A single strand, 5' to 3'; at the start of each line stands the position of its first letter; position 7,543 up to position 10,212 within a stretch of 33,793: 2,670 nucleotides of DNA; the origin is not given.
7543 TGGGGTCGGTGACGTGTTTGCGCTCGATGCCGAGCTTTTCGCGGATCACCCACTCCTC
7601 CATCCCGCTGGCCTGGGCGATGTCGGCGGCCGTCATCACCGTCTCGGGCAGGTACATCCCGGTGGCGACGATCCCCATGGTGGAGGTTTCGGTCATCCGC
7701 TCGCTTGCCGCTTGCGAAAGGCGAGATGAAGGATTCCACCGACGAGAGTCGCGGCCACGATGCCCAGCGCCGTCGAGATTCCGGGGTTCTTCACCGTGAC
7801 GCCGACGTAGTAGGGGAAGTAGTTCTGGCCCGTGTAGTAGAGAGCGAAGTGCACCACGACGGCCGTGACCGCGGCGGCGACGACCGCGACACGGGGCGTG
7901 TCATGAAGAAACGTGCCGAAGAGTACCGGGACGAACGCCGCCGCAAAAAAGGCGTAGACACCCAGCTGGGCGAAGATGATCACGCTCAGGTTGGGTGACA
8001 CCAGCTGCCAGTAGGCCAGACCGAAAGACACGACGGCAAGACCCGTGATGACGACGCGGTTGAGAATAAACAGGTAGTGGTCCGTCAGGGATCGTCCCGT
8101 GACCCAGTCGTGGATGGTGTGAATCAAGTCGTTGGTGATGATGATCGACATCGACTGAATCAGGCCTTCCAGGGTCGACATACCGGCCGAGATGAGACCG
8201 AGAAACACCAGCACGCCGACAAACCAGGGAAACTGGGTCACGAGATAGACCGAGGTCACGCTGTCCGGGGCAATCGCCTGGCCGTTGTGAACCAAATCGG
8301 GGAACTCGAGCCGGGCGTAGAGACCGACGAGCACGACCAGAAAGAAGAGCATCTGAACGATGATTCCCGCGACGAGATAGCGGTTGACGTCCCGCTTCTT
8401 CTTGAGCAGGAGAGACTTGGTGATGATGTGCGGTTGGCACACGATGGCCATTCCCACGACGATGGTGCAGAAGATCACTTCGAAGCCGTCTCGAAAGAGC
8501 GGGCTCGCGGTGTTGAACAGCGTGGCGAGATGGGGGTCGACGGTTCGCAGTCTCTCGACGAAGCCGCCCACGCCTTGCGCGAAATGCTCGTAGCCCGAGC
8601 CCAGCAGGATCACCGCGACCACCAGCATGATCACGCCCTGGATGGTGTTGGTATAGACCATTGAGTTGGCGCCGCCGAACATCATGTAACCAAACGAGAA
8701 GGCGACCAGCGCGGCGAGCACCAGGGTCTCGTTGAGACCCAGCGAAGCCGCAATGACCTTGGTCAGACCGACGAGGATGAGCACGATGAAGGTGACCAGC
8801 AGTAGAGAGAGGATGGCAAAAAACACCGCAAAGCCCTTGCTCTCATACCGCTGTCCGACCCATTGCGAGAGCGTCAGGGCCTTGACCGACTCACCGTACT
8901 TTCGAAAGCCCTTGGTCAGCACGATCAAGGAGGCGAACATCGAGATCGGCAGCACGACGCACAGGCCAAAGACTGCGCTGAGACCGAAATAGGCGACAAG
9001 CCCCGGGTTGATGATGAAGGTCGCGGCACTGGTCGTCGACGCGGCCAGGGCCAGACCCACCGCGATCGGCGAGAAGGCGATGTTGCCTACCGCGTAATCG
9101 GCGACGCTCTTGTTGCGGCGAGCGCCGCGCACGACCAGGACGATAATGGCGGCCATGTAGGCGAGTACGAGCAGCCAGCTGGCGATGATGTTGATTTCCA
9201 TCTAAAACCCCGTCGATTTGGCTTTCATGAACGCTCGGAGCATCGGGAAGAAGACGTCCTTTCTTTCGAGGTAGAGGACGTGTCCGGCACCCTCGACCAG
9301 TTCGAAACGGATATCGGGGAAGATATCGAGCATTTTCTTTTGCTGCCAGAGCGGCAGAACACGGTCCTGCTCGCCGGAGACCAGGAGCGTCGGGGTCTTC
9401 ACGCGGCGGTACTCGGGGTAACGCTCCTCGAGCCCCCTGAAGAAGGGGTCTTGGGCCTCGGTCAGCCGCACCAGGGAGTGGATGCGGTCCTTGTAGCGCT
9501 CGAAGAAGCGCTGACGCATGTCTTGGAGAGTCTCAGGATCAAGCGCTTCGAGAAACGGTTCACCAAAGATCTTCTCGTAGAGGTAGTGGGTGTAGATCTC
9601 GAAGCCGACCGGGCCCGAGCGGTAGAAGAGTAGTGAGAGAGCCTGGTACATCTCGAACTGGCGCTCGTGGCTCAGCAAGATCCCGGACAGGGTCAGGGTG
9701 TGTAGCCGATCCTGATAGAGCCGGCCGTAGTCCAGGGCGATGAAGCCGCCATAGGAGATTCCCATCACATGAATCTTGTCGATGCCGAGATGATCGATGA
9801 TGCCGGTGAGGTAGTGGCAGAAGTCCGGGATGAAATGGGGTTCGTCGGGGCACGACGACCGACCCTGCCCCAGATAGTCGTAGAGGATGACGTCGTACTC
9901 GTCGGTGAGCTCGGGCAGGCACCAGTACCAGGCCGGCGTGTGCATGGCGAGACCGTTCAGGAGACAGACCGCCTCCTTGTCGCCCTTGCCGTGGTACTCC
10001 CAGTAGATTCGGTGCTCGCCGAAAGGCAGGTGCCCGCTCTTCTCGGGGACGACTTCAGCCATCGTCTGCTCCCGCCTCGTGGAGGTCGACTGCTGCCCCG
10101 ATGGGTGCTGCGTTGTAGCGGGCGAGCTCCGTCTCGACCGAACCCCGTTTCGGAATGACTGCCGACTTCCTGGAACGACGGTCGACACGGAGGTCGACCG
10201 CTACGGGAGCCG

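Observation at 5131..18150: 13-kb TetR-headed, translationally coupled operon mixing uptake machinery with thiolase-fold/acyl-CoA enzymes: candidate undescribed pathway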

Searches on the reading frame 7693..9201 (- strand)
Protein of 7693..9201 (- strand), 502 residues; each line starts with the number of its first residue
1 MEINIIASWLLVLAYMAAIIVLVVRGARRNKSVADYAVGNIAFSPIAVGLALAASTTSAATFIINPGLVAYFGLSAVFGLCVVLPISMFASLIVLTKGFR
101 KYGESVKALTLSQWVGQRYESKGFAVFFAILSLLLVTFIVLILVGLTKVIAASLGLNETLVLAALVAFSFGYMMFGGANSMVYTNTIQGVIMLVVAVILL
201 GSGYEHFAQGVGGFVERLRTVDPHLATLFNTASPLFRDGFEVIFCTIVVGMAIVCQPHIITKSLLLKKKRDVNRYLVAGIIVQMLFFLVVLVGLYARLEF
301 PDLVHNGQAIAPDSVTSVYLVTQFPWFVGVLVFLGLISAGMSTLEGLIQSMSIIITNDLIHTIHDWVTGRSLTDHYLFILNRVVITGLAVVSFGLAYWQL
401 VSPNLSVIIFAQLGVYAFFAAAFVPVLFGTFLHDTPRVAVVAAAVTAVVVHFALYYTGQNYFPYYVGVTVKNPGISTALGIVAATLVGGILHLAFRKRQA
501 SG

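Call 8: search_protein_families(library=pfam, proteins=[window:7693-9201:-], max_evalue=0.001)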
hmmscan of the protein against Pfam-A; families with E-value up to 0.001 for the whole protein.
window:7693-9201:- (502 aa): 1 family
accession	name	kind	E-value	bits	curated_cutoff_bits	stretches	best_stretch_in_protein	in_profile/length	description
PF00474.23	SSF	-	1.3e-31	110.3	22.8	1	36-431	1-390/406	Sodium:solute symporter family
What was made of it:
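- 7693..9201 (-): SSS-family sodium:solute symporter (502 aa). Pfam SSF (call 8).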

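Call 9: search_protein_families(library=ncbifam, proteins=[window:7693-9201:-], max_evalue=0.00001)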
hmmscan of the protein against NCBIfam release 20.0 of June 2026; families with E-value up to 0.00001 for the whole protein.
window:7693-9201:- (502 aa): 4 families
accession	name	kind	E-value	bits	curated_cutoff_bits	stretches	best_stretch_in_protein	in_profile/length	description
TIGR00813.1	sss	superfamily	3e-29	102.3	184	1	37-446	2-410/411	sodium/solute symporter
TIGR02119.1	panF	equivalog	5.7e-26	91.5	328.05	1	10-457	10-440/471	sodium/pantothenate symporter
TIGR02121.1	Na_Pro_sym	equivalog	2.1e-20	72.9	515.5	1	12-454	7-437/488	sodium/proline symporter PutP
TIGR03648.1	Na_symport_lg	subfamily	2.5e-11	42.7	320.75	1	11-306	4-306/547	VC_2705 family sodium/solute symporter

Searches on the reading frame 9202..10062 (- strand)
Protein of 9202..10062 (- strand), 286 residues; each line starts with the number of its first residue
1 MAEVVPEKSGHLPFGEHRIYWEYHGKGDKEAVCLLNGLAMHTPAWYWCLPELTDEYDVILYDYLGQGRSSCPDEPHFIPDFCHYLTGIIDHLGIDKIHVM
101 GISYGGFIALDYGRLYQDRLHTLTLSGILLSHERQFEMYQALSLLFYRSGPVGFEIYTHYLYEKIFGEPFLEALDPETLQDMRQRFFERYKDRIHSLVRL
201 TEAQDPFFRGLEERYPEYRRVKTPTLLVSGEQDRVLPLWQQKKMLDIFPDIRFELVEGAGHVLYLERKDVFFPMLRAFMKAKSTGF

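Call 8: search_protein_families(library=pfam, proteins=[window:9202-10062:-], max_evalue=0.001)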
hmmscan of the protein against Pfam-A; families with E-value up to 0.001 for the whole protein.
window:9202-10062:- (286 aa): 4 families
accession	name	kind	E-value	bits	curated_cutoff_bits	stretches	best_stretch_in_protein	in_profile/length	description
PF00561.26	Abhydrolase_1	-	3.9e-26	92.6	25.8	1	31-267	2-244/245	alpha/beta hydrolase fold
PF12697.13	Abhydrolase_6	-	2.4e-20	74.6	26.3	1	34-271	3-214/217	Alpha/beta hydrolase family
PF12146.15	Hydrolase_4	-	2.6e-15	56.8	27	1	29-267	4-238/239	Serine aminopeptidase, S33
PF00326.27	Peptidase_S9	-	0.00054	19.9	22.6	0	215-246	135-168/213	Prolyl oligopeptidase family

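Call 9: search_protein_families(library=ncbifam, proteins=[window:9202-10062:-], max_evalue=0.00001)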
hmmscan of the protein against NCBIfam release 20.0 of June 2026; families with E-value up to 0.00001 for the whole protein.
window:9202-10062:- (286 aa): 28 families (the best 25 are shown)
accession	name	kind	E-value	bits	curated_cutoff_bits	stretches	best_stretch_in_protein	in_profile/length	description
TIGR02427.1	protocat_pcaD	equivalog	1.7e-26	93.1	255.85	2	18-126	1-110/251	3-oxoadipate enol-lactonase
NF051488.1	bifunc_PcaDC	exception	3.4e-22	79.1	390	1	21-282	4-253/375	bifunctional 3-oxoadipate enol-lactonase/4-carboxymuconolactone decarboxylase PcaDC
TIGR01250.1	pro_imino_pep_2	subfamily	2.5e-21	76.5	167.65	1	17-132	12-133/288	proline iminopeptidase-family hydrolase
NF045945.1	ProImpepLactob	equivalog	7.1e-21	74.9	400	2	9-117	5-119/293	proline iminopeptidase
TIGR03611.1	RutD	equivalog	9.9e-17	61.1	238.5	1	24-281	6-257/258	pyrimidine utilization protein D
NF011457.0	PRK14875.1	equivalog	1.6e-16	60.3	307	1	15-125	118-228/372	acetoin dehydrogenase dihydrolipoyllysine-residue acetyltransferase subunit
TIGR03695.1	menH_SHCHC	equivalog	4.3e-16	59.1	208.55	1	29-127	2-103/252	2-succinyl-6-hydroxy-2,4-cyclohexadiene-1-carboxylate synthase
NF045632.1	hydroxlase_HsaD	equivalog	1.1e-15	57.3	400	1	15-126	20-135/290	4,5:9,10-diseco-3-hydroxy-5,9,17-trioxoandrosta-1(10),2-diene-4-oate hydrolase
NF050089.1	i_nPHAscl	equivalog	1.4e-15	57.1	300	1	13-125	4-114/288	intracellular short-chain-length polyhydroxyalkanoate depolymerase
NF045948.1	ProImpepThrmp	equivalog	6.6e-15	55.3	500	1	17-131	12-131/291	proline iminopeptidase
NF051487.1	bifunc_PcaCD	exception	2.1e-14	53.4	430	1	24-280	167-412/413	bifunctional 4-carboxymuconolactone decarboxylase/3-oxoadipate enol-lactonase PcaCD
TIGR02240.1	PHA_depoly_arom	equivalog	4.1e-13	49.3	250.6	1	25-126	21-122/276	poly(3-hydroxyalkanoate) depolymerase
NF041759.1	mac_hydro_EstT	equivalog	3.5e-12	46.1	450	1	18-125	11-123/278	macrolide hydrolase EstT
TIGR01249.1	pro_imino_pep_1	equivalog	4.9e-12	45.6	259.75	1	7-139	4-139/307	prolyl aminopeptidase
NF052610.1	macro_16_ester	equivalog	6.4e-12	45.4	420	1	18-266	12-267/281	alpha/beta fold macrolide esterase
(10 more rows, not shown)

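Call 50: search_solved_structures(query=window:9202-10062:-, max_evalue=1e-8)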
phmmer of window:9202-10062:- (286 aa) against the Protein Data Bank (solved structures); distinct sequences matched with E-value up to 1e-8: 43.
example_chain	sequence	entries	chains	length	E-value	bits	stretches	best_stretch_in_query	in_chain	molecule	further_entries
8v16_C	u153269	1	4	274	1.9e-18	70.2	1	19-282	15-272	Esterase 1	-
6eb3_A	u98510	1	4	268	3.6e-18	69.4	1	19-282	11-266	Est1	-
4q3l_A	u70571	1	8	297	5.6e-18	68.7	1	14-278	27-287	MGS-M2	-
2d0d_A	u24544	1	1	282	9.2e-14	54.9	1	21-280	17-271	2-hydroxy-6-oxo-7-methylocta-2,4-dienoate hydrolase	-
5egn_A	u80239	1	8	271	2.4e-13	53.5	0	18-118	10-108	Esterase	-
1iun_A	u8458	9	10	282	3.3e-13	53.1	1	21-280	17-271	meta-Cleavage product hydrolase | 2-hydroxy-6-oxo-7-methylocta-2,4-dienoate hydrolase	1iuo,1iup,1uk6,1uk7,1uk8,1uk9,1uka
8ynv_A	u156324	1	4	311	5e-13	52.5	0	15-114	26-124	poly(3-hydroxybutyrate) depolymerase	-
5mxp_A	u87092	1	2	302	5.9e-13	52.2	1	17-147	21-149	Alpha/beta hydrolase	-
4ccw_A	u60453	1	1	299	9e-13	51.6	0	24-121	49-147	CARBOXYL ESTERASE NP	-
4uhh_A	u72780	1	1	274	1.1e-12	51.3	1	22-279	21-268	ESTERASE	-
4uhc_A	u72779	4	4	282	1.2e-12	51.2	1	23-280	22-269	ESTERASE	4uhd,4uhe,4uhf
2xmz_A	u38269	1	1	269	1.2e-12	51.2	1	29-282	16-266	HYDROLASE, ALPHA/BETA HYDROLASE FOLD FAMILY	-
2r11_A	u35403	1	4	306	1.2e-12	51.2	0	24-121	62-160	Carboxylesterase NP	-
8ynw_A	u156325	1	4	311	1.3e-12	51.1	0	15-114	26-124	Poly(3-hydroxybutyrate) depolymerase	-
3wmr_A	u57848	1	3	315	2e-11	47.2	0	221-278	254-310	Proline iminopeptidase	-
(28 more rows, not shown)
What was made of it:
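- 9202..10062 (-): ABH3: cytoplasmic serine alpha/beta hydrolase (GISYG). PDB esterases (call 50).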
